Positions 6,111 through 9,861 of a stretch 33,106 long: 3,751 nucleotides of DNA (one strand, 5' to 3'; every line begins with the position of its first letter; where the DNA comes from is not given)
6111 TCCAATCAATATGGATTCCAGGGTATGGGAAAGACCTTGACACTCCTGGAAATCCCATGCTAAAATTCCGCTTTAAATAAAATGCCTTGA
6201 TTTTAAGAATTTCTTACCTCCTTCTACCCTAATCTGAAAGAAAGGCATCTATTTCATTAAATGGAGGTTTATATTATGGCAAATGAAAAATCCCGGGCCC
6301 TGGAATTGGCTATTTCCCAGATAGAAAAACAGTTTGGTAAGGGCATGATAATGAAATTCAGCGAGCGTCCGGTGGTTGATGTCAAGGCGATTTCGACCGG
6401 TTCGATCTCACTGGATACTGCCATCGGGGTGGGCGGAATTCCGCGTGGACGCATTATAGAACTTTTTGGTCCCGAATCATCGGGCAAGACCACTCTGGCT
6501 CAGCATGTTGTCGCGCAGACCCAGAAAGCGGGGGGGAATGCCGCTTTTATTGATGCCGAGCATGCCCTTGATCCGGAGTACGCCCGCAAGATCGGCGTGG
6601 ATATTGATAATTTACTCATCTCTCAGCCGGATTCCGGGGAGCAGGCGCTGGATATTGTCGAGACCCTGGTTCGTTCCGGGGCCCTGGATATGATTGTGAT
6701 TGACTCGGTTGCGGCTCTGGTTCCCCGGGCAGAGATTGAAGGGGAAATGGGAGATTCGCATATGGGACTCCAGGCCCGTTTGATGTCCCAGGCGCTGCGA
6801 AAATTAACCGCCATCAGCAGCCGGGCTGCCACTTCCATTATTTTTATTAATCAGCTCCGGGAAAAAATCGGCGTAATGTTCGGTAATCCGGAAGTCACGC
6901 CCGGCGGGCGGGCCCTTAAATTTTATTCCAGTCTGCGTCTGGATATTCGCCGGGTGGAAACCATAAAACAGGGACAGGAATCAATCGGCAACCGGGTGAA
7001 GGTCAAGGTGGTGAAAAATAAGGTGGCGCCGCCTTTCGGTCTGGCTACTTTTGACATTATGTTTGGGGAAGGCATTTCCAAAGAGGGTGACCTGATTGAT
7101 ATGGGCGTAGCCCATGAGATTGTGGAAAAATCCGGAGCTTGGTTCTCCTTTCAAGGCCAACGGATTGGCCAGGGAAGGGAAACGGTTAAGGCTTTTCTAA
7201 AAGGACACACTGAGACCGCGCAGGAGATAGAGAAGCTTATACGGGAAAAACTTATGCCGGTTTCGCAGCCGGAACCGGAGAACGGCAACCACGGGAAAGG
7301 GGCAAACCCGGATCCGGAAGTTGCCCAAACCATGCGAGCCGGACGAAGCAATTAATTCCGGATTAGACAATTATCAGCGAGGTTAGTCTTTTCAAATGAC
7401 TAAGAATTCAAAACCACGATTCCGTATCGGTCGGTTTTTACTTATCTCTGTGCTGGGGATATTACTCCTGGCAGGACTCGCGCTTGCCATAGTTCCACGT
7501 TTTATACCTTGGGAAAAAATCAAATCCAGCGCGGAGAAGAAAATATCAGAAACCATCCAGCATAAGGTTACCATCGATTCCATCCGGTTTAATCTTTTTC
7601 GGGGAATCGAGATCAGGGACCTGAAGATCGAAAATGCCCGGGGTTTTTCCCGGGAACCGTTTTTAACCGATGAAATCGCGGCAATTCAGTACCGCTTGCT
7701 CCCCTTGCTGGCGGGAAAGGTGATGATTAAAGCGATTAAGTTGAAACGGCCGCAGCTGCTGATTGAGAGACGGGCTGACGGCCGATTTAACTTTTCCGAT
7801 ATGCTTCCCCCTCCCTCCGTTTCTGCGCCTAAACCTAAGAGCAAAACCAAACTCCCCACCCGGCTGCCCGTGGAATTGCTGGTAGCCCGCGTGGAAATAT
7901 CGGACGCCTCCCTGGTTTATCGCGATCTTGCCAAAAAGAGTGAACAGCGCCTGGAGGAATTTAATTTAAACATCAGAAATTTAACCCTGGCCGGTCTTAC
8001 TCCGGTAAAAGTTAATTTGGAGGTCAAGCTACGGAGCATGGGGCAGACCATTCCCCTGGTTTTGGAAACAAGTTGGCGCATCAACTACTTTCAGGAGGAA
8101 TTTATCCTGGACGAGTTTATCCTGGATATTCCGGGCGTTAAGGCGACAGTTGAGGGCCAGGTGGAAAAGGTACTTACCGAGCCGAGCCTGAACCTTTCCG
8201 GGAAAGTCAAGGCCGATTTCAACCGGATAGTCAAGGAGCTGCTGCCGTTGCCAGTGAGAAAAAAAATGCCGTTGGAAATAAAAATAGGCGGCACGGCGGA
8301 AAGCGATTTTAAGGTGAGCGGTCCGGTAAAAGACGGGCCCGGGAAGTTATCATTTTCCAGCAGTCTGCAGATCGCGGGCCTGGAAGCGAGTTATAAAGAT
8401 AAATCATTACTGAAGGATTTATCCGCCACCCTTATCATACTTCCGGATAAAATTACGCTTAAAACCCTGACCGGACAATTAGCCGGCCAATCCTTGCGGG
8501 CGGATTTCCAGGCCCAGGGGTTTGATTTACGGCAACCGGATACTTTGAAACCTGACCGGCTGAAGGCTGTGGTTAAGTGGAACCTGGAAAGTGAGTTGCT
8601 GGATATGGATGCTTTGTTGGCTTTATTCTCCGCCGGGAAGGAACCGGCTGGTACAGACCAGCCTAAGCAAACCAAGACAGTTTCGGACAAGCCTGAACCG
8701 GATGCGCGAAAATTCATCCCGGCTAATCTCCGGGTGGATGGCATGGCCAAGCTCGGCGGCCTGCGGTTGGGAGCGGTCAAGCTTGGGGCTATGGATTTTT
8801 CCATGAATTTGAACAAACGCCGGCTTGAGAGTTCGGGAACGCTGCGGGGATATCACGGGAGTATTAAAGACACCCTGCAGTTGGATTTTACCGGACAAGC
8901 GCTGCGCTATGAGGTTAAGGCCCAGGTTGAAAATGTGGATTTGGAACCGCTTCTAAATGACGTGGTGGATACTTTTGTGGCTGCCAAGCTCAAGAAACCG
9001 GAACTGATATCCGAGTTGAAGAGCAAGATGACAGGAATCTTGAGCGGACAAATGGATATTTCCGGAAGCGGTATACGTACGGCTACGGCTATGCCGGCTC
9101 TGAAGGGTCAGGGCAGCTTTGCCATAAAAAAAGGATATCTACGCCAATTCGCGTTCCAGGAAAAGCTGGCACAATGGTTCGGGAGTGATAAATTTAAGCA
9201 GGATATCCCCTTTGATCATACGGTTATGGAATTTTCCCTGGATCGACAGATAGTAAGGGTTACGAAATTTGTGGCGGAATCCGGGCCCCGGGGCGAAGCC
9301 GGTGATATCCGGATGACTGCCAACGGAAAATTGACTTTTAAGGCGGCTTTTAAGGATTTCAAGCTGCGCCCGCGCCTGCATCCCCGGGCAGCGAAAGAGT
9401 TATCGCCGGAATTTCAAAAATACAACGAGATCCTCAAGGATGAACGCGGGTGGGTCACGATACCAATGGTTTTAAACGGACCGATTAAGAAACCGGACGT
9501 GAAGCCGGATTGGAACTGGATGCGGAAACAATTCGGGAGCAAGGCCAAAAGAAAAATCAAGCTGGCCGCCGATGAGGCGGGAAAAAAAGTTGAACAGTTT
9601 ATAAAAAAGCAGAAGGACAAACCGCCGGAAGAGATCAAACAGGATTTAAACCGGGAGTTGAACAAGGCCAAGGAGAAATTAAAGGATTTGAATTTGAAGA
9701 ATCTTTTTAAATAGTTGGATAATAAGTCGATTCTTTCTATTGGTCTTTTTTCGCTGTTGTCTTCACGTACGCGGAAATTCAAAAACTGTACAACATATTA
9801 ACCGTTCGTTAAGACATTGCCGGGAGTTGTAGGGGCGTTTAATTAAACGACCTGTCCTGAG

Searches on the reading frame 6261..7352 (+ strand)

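Call 6: search_protein_families(library=pfam, proteins=[window:6261-7352:+], max_evalue=0.001)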
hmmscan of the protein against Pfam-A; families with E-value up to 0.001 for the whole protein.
window:6261-7352:+ (364 aa): 9 families
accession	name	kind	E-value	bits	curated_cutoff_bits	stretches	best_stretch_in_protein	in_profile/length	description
PF00154.27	RecA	-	5.6e-137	455.8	27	1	12-273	1-262/262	recA bacterial DNA recombination protein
PF21096.2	RecA_C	-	2e-24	85.9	27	1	276-331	1-56/57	RecA C-terminal domain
PF08423.17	Rad51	-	2e-11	44.1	22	1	42-232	6-212/244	Rad51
PF06745.19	ATPase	-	2.1e-07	31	26.6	1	45-118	2-77/231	KaiC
PF13481.12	AAA_25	-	9.6e-05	22.5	27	0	56-154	27-156/195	AAA domain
PF13401.12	AAA_22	-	0.00017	22.3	27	1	64-196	6-121/130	AAA domain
PF02283.22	CobU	-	0.0005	20.1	27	1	69-196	4-121/168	Cobinamide kinase / cobinamide phosphate guanyltransferase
PF01637.24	ATPase_2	-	0.00057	20.2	33.2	1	65-111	22-68/225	ATPase domain predominantly from Archaea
PF13479.12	AAA_24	-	0.00075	19.8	27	0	66-154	5-77/195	AAA domain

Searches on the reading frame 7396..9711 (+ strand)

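Call 6: search_protein_families(library=pfam, proteins=[window:7396-9711:+], max_evalue=0.001)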
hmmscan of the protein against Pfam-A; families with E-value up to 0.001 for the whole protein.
window:7396-9711:+ (772 aa): 2 families
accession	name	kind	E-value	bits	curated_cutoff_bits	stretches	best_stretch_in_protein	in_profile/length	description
PF05170.20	AsmA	-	8.5e-26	91.3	29.8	2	11-228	4-197/607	AsmA family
PF05359.17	DUF748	-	3.3e-22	78.9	50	1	5-229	8-221/1037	Domain of Unknown Function (DUF748)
